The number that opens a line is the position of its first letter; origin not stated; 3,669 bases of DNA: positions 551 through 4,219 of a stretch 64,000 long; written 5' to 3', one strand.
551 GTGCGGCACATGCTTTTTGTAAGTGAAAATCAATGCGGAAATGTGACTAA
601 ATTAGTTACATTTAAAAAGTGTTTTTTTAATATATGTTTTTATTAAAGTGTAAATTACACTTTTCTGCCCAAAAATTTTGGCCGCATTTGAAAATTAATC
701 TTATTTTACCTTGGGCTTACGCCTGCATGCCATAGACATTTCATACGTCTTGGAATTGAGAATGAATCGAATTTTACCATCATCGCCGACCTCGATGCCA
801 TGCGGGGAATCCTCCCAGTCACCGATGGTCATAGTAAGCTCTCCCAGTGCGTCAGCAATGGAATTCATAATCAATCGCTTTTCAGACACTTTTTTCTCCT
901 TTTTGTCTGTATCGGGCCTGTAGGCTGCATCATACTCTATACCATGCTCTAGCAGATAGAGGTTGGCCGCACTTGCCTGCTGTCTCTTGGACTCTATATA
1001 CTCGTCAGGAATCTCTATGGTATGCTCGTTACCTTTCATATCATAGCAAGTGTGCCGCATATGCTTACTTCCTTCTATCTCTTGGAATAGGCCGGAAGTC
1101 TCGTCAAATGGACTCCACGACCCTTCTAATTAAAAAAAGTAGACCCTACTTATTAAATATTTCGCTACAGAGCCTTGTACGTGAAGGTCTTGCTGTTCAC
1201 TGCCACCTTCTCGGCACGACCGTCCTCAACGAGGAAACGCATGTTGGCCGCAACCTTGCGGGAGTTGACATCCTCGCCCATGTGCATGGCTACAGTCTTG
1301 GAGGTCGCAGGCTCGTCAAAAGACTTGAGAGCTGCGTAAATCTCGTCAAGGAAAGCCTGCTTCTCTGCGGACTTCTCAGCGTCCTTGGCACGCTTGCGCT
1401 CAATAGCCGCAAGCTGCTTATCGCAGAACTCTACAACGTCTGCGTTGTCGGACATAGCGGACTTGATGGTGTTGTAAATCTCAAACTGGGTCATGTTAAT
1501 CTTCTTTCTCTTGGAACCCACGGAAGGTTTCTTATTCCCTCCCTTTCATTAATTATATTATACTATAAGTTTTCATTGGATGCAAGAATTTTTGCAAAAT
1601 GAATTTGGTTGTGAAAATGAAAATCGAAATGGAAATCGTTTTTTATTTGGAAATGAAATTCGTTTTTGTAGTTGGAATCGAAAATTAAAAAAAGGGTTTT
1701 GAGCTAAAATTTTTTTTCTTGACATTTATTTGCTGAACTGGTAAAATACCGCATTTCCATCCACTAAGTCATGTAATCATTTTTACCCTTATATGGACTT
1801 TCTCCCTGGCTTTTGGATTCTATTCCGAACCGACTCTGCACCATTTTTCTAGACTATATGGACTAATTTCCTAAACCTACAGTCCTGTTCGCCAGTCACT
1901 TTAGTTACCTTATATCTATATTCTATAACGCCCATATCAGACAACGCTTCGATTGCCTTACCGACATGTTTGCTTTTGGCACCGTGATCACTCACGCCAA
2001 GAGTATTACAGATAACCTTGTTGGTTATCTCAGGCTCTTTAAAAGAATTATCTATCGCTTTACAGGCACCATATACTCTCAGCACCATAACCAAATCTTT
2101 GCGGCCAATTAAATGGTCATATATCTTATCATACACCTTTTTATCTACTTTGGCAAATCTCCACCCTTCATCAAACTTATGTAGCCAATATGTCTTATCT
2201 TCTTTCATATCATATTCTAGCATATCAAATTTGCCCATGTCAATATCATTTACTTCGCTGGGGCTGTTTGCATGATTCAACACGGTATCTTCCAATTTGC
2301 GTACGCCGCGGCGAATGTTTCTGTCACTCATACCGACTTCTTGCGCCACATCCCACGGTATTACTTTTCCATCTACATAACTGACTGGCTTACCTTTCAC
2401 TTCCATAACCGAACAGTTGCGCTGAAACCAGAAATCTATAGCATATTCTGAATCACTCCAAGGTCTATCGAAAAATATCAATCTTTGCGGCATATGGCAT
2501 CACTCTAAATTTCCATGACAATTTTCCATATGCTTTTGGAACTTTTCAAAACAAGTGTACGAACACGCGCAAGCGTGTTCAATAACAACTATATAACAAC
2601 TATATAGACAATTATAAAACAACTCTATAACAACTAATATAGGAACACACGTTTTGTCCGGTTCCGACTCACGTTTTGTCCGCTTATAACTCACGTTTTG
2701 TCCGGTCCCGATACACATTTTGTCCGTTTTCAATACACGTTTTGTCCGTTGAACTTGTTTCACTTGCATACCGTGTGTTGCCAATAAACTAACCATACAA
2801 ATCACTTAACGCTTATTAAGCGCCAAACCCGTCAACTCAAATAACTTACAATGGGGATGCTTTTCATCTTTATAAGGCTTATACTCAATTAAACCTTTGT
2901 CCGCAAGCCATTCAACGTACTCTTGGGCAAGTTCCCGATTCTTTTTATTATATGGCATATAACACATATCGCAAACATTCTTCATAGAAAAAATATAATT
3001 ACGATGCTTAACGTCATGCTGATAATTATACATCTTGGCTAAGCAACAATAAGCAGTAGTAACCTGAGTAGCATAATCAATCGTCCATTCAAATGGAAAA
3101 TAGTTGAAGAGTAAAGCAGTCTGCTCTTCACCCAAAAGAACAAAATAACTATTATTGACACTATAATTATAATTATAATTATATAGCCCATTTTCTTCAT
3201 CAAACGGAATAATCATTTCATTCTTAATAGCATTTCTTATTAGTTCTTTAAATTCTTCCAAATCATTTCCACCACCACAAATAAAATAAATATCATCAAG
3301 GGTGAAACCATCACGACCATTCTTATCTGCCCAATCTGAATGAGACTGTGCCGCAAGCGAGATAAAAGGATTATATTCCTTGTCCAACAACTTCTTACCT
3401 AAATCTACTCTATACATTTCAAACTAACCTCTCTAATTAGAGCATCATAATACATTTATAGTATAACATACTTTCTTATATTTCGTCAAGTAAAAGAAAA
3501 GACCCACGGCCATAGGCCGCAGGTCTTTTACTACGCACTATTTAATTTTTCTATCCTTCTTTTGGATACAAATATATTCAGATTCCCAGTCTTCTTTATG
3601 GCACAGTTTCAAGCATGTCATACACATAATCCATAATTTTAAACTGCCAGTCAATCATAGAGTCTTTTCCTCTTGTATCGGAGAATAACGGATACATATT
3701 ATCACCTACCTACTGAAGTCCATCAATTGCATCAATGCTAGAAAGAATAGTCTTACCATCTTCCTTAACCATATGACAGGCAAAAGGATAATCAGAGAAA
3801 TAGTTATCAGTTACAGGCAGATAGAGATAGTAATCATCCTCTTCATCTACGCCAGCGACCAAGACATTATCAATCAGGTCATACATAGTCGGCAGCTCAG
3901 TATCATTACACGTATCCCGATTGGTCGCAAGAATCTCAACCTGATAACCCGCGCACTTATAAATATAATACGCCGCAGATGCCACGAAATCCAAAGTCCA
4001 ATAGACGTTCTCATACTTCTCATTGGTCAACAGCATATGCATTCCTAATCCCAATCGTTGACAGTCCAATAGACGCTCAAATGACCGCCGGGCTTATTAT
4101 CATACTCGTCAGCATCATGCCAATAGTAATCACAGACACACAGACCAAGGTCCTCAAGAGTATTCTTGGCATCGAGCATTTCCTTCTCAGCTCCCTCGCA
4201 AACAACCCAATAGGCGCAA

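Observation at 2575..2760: Iteron array plus AT-rich direct repeats upstream of a putative DNA-binding gene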

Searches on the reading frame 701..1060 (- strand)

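Call 5: search_protein_families(library=pfam, proteins=[window:701-1060:-], max_evalue=0.1)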
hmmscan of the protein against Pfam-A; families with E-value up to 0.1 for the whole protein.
window:701-1060:- (119 aa): 0 families

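Call 6: search_protein_families(library=phrogs, proteins=[window:701-1060:-], max_evalue=0.1)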
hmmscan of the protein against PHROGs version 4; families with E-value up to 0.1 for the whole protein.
window:701-1060:- (119 aa): 1 family
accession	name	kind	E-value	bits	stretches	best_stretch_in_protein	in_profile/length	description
phrog_15828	-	unknown function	0.067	14.3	1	41-99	52-106/112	-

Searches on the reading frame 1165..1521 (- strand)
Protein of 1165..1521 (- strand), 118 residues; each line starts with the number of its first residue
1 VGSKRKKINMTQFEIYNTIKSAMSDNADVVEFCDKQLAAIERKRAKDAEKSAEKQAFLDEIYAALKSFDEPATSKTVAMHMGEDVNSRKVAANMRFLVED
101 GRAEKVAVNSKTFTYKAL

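Call 5: search_protein_families(library=pfam, proteins=[window:1165-1521:-], max_evalue=0.1)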
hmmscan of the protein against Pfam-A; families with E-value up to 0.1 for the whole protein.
window:1165-1521:- (118 aa): 1 family
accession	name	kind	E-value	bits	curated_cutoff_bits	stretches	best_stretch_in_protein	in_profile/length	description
PF20772.2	TACO1_YebC_N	-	0.031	15.2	36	0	41-68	8-36/73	TACO1/YebC protein N-terminal domain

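Call 6: search_protein_families(library=phrogs, proteins=[window:1165-1521:-], max_evalue=0.1)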
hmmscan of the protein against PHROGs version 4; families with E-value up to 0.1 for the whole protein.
window:1165-1521:- (118 aa): 4 families
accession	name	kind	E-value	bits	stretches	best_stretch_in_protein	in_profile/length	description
phrog_15533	-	lysis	0.013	16.4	1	8-71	27-89/128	Rz-like spanin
phrog_33556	-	unknown function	0.02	15.6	1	30-101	29-100/160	-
phrog_1752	-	head and packaging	0.048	13.4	1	22-95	651-726/828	head maturation protease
phrog_1123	-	unknown function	0.05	14.4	0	59-116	34-95/112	-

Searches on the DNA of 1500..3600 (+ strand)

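Call 8: search_dna_similar(query=window:1500-3600:+, collection=phages, mode=distant, max_rows=30)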
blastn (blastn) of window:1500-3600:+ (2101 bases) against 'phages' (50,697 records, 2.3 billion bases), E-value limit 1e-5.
No match.

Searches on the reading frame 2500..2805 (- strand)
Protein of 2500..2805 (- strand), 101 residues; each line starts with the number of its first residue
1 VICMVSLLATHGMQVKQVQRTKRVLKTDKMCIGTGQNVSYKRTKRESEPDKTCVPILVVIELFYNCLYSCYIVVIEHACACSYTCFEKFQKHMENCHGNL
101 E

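Call 5: search_protein_families(library=pfam, proteins=[window:2500-2805:-], max_evalue=0.1)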
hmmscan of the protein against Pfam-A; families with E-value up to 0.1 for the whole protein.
window:2500-2805:- (101 aa): 0 families

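Call 6: search_protein_families(library=phrogs, proteins=[window:2500-2805:-], max_evalue=0.1)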
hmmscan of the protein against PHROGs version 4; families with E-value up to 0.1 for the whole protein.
window:2500-2805:- (101 aa): 0 families
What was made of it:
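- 2500..2805 (-): Spacer ORF of 101 codons running over the leader, the array, the AT tract and the palindrome. It starts (GTG) directly after gene A's TAA stop. It ends at a TGA 6 nt before gene B's ATG. All three genes share one reading frame. No family hits (calls 5, 6).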

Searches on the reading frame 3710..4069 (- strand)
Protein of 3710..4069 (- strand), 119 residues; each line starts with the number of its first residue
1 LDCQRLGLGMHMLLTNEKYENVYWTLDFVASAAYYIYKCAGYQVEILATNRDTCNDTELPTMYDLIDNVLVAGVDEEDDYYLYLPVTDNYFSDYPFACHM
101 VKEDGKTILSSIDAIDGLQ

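Call 5: search_protein_families(library=pfam, proteins=[window:3710-4069:-], max_evalue=0.1)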
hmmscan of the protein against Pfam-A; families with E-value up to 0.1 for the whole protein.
window:3710-4069:- (119 aa): 0 families

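Call 6: search_protein_families(library=phrogs, proteins=[window:3710-4069:-], max_evalue=0.1)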
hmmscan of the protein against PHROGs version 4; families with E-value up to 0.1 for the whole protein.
window:3710-4069:- (119 aa): 1 family
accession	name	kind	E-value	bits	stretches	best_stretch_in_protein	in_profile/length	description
phrog_15253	-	unknown function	0.031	15.3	1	12-102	1-91/124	-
